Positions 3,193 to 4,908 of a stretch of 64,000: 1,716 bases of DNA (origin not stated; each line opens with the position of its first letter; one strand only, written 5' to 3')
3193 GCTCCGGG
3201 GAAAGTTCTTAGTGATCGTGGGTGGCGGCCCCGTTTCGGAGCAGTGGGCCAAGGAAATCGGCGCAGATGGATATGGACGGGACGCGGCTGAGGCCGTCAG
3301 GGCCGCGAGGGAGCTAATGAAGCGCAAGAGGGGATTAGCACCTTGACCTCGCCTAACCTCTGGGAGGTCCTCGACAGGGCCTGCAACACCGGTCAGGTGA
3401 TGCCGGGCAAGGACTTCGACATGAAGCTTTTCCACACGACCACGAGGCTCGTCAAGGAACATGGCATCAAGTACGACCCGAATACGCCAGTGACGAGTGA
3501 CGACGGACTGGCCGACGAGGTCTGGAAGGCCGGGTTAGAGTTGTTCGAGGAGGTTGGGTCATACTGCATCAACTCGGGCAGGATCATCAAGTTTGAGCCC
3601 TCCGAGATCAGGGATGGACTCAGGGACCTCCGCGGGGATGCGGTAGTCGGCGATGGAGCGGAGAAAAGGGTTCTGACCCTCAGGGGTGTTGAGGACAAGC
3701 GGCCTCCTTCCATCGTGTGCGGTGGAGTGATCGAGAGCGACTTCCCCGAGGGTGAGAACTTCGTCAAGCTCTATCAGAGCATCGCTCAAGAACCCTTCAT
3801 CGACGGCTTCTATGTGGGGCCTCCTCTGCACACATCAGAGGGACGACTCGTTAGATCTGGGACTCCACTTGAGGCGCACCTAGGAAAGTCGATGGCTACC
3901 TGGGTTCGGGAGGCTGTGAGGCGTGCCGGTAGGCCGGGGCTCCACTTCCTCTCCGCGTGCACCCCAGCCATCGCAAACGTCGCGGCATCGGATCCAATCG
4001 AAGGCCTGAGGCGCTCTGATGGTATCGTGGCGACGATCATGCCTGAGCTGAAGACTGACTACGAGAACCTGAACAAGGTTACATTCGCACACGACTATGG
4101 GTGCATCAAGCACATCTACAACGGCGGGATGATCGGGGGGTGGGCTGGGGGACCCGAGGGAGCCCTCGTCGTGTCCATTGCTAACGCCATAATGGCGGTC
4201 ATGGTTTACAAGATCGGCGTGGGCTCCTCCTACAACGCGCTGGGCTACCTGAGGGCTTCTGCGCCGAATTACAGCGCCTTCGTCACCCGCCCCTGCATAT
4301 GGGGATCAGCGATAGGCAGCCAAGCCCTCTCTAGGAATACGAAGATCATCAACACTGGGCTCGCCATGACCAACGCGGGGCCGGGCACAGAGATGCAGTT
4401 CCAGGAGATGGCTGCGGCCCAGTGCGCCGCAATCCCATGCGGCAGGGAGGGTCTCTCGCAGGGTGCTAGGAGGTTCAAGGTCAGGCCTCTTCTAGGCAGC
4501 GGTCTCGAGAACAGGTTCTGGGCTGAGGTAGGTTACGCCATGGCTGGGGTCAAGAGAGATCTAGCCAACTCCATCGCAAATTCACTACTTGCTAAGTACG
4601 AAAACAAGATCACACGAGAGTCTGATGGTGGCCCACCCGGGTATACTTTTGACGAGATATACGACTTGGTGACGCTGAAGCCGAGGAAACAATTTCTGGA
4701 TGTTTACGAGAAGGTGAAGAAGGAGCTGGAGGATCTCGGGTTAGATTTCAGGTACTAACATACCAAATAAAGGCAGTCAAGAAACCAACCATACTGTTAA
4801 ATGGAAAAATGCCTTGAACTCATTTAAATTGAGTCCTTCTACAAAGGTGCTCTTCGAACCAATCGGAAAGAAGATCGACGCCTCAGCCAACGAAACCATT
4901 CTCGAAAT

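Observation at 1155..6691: Pyrrolysine-free MtmB-family methyltransferase pair with its own corrinoid protein and activase: a substrate-unknown methyl-transfer system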

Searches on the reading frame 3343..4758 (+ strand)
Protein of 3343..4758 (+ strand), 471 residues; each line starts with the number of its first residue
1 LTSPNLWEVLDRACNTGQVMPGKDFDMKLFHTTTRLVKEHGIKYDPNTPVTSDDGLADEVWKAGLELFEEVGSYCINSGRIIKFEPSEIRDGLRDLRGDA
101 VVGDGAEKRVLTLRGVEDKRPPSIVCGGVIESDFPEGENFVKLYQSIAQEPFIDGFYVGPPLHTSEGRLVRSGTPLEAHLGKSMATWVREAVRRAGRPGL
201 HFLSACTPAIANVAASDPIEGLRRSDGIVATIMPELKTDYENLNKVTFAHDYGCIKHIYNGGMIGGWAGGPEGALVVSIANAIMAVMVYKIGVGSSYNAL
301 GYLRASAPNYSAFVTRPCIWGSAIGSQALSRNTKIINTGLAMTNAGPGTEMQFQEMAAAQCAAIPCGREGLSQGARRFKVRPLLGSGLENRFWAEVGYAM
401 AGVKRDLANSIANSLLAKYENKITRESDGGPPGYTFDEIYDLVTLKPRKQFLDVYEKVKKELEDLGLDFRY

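Call 3: search_protein_families(library=pfam, proteins=[window:3343-4758:+], max_evalue=0.01)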
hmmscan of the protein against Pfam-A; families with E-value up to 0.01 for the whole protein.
window:3343-4758:+ (471 aa): 1 family
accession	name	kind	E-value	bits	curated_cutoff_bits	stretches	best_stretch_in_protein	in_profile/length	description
PF05369.18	MtmB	-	3e-68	231.1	25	1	7-467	4-450/450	Monomethylamine methyltransferase MtmB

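Call 4: search_protein_families(library=ncbifam, proteins=[window:3343-4758:+], max_evalue=0.01)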
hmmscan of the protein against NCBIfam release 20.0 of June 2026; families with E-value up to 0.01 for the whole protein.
window:3343-4758:+ (471 aa): 0 families

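Call 5: search_solved_structures(query=window:3343-4758:+, max_evalue=0.01, show_alignments=2)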
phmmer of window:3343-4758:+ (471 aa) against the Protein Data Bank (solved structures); distinct sequences matched with E-value up to 0.01: 2.
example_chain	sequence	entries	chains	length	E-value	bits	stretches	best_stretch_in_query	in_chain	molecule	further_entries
1l2q_A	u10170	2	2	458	4.1e-40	141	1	8-469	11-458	monomethylamine methyltransferase | Monomethylamine methyltransferase mtmB1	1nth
1tv2_A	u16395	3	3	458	5.3e-40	140.7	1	8-469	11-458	Monomethylamine methyltransferase mtmB1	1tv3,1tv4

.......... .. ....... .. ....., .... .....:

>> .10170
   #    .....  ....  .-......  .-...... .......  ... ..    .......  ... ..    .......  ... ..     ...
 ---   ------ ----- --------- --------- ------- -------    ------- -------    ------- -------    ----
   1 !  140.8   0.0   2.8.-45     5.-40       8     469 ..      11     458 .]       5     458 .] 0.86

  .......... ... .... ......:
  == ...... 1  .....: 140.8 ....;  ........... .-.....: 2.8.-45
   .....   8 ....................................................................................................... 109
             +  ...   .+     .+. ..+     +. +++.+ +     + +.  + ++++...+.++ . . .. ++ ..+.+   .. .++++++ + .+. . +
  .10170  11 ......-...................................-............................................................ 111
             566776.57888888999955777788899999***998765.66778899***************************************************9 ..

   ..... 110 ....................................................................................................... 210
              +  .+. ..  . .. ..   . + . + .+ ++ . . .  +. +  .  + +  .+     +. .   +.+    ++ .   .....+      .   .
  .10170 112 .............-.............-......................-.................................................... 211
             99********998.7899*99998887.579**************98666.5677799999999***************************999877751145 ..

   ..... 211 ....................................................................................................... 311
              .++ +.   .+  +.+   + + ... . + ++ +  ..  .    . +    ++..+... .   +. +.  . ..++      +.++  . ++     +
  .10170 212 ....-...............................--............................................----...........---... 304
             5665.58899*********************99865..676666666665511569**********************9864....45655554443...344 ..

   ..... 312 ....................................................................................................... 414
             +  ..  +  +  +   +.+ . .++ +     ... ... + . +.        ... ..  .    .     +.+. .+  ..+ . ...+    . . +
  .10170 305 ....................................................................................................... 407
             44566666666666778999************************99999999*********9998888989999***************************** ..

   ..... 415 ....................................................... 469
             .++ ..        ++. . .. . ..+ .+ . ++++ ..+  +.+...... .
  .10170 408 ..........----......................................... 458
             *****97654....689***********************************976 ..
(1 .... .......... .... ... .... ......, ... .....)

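Call 12: find_homologous_proteins(query=window:3343-4758:+, max_evalue=0.00001)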
Query window:3343-4758:+ (471 aa): 281 proteins with E <= 0.00001 among 8000 candidates; the best 120 are listed.
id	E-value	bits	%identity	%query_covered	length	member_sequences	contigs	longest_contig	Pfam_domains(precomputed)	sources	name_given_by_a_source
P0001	0.0e+0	1053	96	100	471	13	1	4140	PF05369.19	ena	-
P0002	0.0e+0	1022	93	100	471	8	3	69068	PF05369.19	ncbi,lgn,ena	ncbi:MAG: monomethylamine:corrinoid methyltransferase [Candidatus Bathyarchaeia archaeon]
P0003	3.4e-280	948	83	100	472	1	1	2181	PF05369.19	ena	-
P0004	4.4e-280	947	83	100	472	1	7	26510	PF05369.19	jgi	jgi:methylamine--corrinoid protein Co-methyltransferase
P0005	4.5e-280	947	83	100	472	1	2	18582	PF05369.19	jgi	jgi:hypothetical protein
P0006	8.8e-280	946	83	100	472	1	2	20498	PF05369.19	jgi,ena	-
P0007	1.0e-279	946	83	100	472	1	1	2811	PF05369.19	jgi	jgi:hypothetical protein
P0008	1.2e-279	946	83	100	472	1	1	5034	PF05369.19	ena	-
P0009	1.2e-279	946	83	100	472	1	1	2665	PF05369.19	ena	-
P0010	1.7e-279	945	84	100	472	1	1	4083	PF05369.19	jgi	-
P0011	2.1e-279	945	83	100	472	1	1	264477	PF05369.19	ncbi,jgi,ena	jgi:methylamine--corrinoid protein Co-methyltransferase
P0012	3.1e-279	944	83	100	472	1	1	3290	PF05369.19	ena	-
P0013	3.9e-279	944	83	100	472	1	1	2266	PF05369.19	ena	-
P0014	7.5e-279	943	83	100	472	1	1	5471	PF05369.19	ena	-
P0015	1.9e-278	942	83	100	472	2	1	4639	PF05369.19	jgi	-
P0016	2.7e-278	941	83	100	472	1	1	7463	PF05369.19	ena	-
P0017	3.8e-278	941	83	100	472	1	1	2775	PF05369.19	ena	-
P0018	5.1e-278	940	83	100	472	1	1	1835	PF05369.19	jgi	-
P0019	6.4e-277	937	83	100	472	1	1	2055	PF05369.19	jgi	-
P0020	4.3e-276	934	83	100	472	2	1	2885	PF05369.19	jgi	jgi:methylamine--corrinoid protein Co-methyltransferase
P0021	1.1e-275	933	83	100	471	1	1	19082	PF05369.19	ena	-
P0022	9.9e-275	930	82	100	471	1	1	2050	PF05369.19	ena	-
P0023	4.6e-274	927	81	100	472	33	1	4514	PF05369.19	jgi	jgi:methylamine--corrinoid protein Co-methyltransferase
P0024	1.9e-272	922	82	100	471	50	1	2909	PF05369.19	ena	-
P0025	5.0e-271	917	83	100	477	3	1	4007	PF05369.19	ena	-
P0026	5.2e-271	917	83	100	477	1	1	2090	PF05369.19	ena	-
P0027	1.8e-270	916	82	100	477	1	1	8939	PF05369.19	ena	-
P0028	4.7e-270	914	82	100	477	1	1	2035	PF05369.19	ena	-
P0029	4.7e-270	914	82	100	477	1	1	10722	PF05369.19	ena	-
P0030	4.8e-270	914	82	100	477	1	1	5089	PF05369.19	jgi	-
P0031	9.1e-270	913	82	100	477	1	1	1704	PF05369.19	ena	-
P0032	1.3e-267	906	80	100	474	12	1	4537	PF05369.19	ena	-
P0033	4.2e-267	904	82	100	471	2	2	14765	PF05369.19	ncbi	-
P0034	3.5e-266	901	79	100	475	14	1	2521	PF05369.19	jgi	-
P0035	4.8e-266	901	81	100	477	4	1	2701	PF05369.19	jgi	jgi:methylamine--corrinoid protein Co-methyltransferase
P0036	1.3e-265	900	80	100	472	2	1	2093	PF05369.19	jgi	-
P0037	2.5e-265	899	80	100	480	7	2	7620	PF05369.19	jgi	-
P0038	2.0e-264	896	79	100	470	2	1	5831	PF05369.19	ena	-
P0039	2.4e-264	895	80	100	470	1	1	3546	PF05369.19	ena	-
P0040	8.3e-264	894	79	100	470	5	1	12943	PF05369.19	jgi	-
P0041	1.6e-263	893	80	100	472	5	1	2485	PF05369.19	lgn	-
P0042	1.7e-263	893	80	100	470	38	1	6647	PF05369.19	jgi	jgi:methylamine--corrinoid protein Co-methyltransferase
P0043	1.0e-261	887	79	100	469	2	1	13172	PF05369.19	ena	-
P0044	1.3e-261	886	78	100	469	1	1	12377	PF05369.19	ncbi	-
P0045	1.5e-259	880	78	100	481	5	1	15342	PF05369.19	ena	-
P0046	2.3e-259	879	79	100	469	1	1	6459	PF05369.19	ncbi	-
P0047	2.9e-259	879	77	100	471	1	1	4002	PF05369.19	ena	-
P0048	6.3e-259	877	78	100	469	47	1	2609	PF05369.19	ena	-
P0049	1.2e-258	877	78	100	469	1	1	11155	PF05369.19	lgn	-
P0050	1.3e-258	876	79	100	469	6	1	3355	PF05369.19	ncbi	-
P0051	2.3e-258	876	77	99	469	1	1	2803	PF05369.19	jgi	-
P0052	3.4e-258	875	78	100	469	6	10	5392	PF05369.19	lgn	-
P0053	7.7e-258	874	78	100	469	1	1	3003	PF05369.19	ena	-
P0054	1.2e-257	873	78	100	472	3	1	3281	PF05369.19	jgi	-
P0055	1.5e-257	873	77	100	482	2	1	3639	PF05369.19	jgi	-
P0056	2.3e-257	872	77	100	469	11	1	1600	PF05369.19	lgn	-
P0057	9.1e-257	870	78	100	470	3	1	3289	PF05369.19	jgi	jgi:methylamine--corrinoid protein Co-methyltransferase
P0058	1.2e-256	870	78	100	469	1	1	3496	PF05369.19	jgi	-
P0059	3.3e-256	869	78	100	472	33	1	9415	PF05369.19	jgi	jgi:methylamine--corrinoid protein Co-methyltransferase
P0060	9.0e-256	867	77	100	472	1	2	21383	PF05369.19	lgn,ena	-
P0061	3.4e-255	865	76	100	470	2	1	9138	PF05369.19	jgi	jgi:methylamine---corrinoid protein Co-methyltransferase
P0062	5.1e-255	865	77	100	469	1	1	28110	PF05369.19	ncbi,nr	ncbi:MAG: monomethylamine:corrinoid methyltransferase [Candidatus Bathyarchaeota archaeon]|nr:monome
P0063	2.5e-254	862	76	100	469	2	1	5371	PF05369.19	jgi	jgi:methylamine--corrinoid protein Co-methyltransferase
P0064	4.0e-254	862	76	100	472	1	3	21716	PF05369.19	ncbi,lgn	-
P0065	1.4e-253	860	77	100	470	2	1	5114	PF05369.19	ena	-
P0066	2.3e-253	859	78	98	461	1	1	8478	PF05369.19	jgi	jgi:methylamine--corrinoid protein Co-methyltransferase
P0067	3.4e-252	855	76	100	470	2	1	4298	PF05369.19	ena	-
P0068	7.2e-252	854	75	100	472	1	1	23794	PF05369.19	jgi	jgi:methylamine--corrinoid protein Co-methyltransferase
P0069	1.3e-251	853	76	100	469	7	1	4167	PF05369.19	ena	-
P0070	3.3e-251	852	76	100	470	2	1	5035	PF05369.19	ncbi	-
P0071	1.1e-249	847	76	100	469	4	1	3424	PF05369.19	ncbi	-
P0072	2.2e-249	846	76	100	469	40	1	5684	PF05369.19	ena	-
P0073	2.2e-249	846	74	100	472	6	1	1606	PF05369.19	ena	-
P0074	3.9e-248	842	75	100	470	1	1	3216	PF05369.19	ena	-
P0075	7.2e-248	841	76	100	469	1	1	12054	PF05369.19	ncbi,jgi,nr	ncbi:monomethylamine:corrinoid methyltransferase [Candidatus Bathyarchaeota archaeon]|nr:monomethyla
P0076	5.9e-247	838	78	96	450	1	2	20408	PF05369.19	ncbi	-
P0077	6.9e-247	838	74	100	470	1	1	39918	PF05369.19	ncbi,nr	ncbi:monomethylamine:corrinoid methyltransferase [Candidatus Bathyarchaeota archaeon]|nr:monomethyla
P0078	4.5e-246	835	73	100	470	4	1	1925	PF05369.19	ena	-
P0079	9.2e-246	834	75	100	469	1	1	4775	PF05369.19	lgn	-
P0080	1.3e-244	830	73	100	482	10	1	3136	PF05369.19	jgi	jgi:methylamine--corrinoid protein Co-methyltransferase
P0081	4.5e-244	829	74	100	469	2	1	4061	PF05369.19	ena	-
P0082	6.0e-244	828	76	96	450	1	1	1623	PF05369.19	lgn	-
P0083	2.6e-243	826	75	100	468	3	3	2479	PF05369.19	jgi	jgi:methylamine--corrinoid protein Co-methyltransferase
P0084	4.5e-243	825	73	100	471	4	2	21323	PF05369.19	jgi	-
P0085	8.0e-243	824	74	100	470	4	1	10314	PF05369.19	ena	-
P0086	3.2e-238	809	76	96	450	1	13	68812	PF05369.19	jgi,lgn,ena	-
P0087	9.6e-238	808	76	96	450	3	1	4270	PF05369.19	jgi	jgi:methylamine--corrinoid protein Co-methyltransferase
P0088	1.6e-211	721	85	76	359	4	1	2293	PF05369.19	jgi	jgi:methylamine--corrinoid protein Co-methyltransferase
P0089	4.7e-207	706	77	82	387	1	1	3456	PF05369.19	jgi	jgi:methylamine--corrinoid protein Co-methyltransferase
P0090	5.4e-203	693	65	100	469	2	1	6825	PF05369.19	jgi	-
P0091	9.0e-184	630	86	66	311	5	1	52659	PF05369.19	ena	-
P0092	6.9e-183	627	59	100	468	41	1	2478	PF05369.19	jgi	jgi:methylamine--corrinoid protein Co-methyltransferase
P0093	3.8e-181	621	59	100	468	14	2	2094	PF05369.19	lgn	-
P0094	5.0e-181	621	58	100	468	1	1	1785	PF05369.19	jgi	jgi:methylamine--corrinoid protein Co-methyltransferase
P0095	3.6e-180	618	58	100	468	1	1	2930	PF05369.19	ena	-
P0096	7.5e-180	617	57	100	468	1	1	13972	PF05369.19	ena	-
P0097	4.7e-178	611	57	100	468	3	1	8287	PF05369.19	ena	-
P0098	3.6e-177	608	57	100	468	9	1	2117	PF05369.19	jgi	-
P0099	2.2e-175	602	57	100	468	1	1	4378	PF05369.19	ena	-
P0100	2.2e-175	602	57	100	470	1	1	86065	PF05369.19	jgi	jgi:methylamine--corrinoid protein Co-methyltransferase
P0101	2.9e-175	602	57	100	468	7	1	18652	PF05369.19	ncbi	-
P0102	5.7e-175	601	56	100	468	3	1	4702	PF05369.19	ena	-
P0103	3.6e-174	598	57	100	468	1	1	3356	PF05369.19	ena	-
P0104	1.3e-173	596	56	100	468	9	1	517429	PF05369.19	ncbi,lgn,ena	-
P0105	2.6e-173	595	56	100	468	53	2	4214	PF05369.19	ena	-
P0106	6.2e-171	587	56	100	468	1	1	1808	PF05369.19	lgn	-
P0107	2.9e-170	585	57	100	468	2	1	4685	PF05369.19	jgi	jgi:methylamine--corrinoid protein Co-methyltransferase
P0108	3.7e-169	581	55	100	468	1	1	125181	PF05369.19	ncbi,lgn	ncbi:MAG: monomethylamine:corrinoid methyltransferase [Candidatus Bathyarchaeota archaeon]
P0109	6.9e-169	581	56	100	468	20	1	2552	PF05369.19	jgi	jgi:methylamine--corrinoid protein Co-methyltransferase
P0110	2.3e-168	579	56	100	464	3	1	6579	PF05369.19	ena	-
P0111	9.3e-168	577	56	100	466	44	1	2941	PF05369.19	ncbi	-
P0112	4.8e-166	571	54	100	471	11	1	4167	PF05369.19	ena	-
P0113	2.6e-165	569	55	100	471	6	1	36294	PF05369.19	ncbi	-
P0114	5.5e-164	564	54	100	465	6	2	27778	PF05369.19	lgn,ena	-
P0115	9.5e-164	564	55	100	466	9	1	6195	PF05369.19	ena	-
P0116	1.1e-163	563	55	100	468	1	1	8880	PF05369.19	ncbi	-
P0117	4.0e-163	562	55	100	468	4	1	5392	PF05369.19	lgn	-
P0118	6.2e-163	561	55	100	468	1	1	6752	PF05369.19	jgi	jgi:methylamine--corrinoid protein Co-methyltransferase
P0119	3.1e-162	559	54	100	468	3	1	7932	PF05369.19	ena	-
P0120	2.5e-161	556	53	99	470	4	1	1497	PF05369.19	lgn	-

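Call 25: find_encoding_contigs(protein=P0002, flank=10000, max_places=3)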
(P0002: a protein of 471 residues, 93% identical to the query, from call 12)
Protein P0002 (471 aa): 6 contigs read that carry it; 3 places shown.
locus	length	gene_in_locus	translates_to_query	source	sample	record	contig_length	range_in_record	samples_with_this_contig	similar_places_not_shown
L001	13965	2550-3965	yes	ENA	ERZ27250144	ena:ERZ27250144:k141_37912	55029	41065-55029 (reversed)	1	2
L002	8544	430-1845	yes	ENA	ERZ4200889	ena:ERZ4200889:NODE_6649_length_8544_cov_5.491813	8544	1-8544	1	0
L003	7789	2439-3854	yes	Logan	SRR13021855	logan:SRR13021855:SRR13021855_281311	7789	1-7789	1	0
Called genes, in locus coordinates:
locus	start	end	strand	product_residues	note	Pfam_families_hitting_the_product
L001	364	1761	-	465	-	PF05369:MtmB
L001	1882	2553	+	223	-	PF02607:B12-binding_2, PF02310:B12-binding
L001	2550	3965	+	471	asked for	PF05369:MtmB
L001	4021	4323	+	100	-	PF00111:Fer2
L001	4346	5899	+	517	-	PF17650:RACo_linker, PF17651:Raco_middle, PF14574:RACo_C_ter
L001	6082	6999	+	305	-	PF01399:PCI (faint), PF08279:HTH_11 (faint), PF13404:HTH_AsnC-type (weak), PF13412:HTH_24, PF13542:HTH_Tnp_ISL3 (faint), PF25212:HVO_A0114 (faint), PF13404:HTH_AsnC-type, PF13412:HTH_24, +1 more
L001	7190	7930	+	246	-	PF00005:ABC_tran, PF13304:AAA_21 (weak)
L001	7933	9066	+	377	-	PF12679:ABC2_membrane_2, PF12698:ABC2_membrane_3, PF01061:ABC2_membrane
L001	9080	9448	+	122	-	-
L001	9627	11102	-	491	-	-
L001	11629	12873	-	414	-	PF00083:Sugar_tr, PF07690:MFS_1, PF13347:MFS_2 (weak), PF07690:MFS_1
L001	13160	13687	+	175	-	PF04525:LOR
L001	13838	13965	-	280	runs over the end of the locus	PF00296:Bac_luciferase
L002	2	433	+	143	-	?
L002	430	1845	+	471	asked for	PF05369:MtmB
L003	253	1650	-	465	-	PF05369:MtmB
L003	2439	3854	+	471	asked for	PF05369:MtmB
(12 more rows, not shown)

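Call 26: find_encoding_contigs(protein=P0011, flank=10000, max_places=2)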
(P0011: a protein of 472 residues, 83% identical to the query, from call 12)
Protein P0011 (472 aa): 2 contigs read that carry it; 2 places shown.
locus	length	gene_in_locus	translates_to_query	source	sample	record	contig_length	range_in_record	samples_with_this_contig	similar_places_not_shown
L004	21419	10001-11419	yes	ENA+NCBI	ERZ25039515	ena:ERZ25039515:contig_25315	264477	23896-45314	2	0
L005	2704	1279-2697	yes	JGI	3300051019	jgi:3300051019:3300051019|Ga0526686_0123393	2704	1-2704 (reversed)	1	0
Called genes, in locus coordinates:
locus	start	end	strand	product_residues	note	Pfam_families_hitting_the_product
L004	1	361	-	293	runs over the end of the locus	PF02754:CCG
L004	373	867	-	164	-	PF14697:Fer4_21 (faint), PF13237:Fer4_10, PF13183:Fer4_8, PF13187:Fer4_9, PF13534:Fer4_17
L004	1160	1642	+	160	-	PF13237:Fer4_10 (faint), PF13183:Fer4_8, PF13187:Fer4_9 (weak), PF13534:Fer4_17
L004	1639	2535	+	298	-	PF02754:CCG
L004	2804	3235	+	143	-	PF01597:GCV_H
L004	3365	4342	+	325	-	PF21948:LplA-B_cat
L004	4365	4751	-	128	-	-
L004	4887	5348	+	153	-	PF09719:C_GCAxxG_C_C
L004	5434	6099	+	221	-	PF09587:PGA_cap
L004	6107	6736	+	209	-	PF09587:PGA_cap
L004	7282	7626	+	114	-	PF00303:Thymidylat_synt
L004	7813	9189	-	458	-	PF05369:MtmB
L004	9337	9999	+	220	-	PF02607:B12-binding_2, PF02310:B12-binding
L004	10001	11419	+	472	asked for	PF05369:MtmB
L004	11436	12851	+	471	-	PF05369:MtmB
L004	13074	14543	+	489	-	PF06253:MTTB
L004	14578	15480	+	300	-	PF01408:GFO_IDH_MocA, PF01488:Shikimate_DH (faint), PF03435:Sacchrp_dh_NADP, PF16653:Sacchrp_dh_C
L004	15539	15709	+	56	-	PF16653:Sacchrp_dh_C (weak)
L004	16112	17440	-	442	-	PF01189:Methyltr_RsmB-F, PF01728:FtsJ (weak), PF13847:Methyltransf_31 (weak)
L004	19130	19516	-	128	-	PF01850:PIN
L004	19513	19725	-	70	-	PF02697:VAPB_antitox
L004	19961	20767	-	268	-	PF08843:AbiEii (faint)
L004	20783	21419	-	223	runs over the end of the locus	PF09339:HTH_IclR (weak), PF09952:AbiEi_2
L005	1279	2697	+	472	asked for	PF05369:MtmB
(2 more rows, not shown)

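Call 27: find_encoding_contigs(protein=P0104, flank=10000, max_places=2)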
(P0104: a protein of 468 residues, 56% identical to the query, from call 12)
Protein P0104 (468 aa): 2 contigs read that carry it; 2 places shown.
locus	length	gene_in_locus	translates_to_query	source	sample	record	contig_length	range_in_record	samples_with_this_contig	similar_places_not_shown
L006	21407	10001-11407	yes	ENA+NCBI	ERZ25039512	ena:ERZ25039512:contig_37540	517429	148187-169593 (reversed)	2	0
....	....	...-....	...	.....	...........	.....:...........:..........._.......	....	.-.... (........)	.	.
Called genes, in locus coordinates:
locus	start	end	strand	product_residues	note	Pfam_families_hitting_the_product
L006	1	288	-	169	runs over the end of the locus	PF09719:C_GCAxxG_C_C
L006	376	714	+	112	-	PF02675:AdoMet_dc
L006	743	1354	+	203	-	-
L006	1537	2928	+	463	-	-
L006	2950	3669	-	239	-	-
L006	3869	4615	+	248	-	PF00106:adh_short, PF08659:KR (weak), PF01370:Epimerase, PF13460:NAD_binding_10, PF13561:adh_short_C2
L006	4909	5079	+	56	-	-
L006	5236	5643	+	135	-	-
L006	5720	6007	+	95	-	-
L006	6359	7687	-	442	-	PF05369:MtmB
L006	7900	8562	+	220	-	PF02607:B12-binding_2, PF02310:B12-binding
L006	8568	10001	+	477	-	PF05369:MtmB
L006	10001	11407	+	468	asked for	PF05369:MtmB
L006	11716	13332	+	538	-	PF17650:RACo_linker, PF17651:Raco_middle, PF14574:RACo_C_ter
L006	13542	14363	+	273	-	PF01522:Polysacc_deac_1, PF10096:DUF2334 (weak)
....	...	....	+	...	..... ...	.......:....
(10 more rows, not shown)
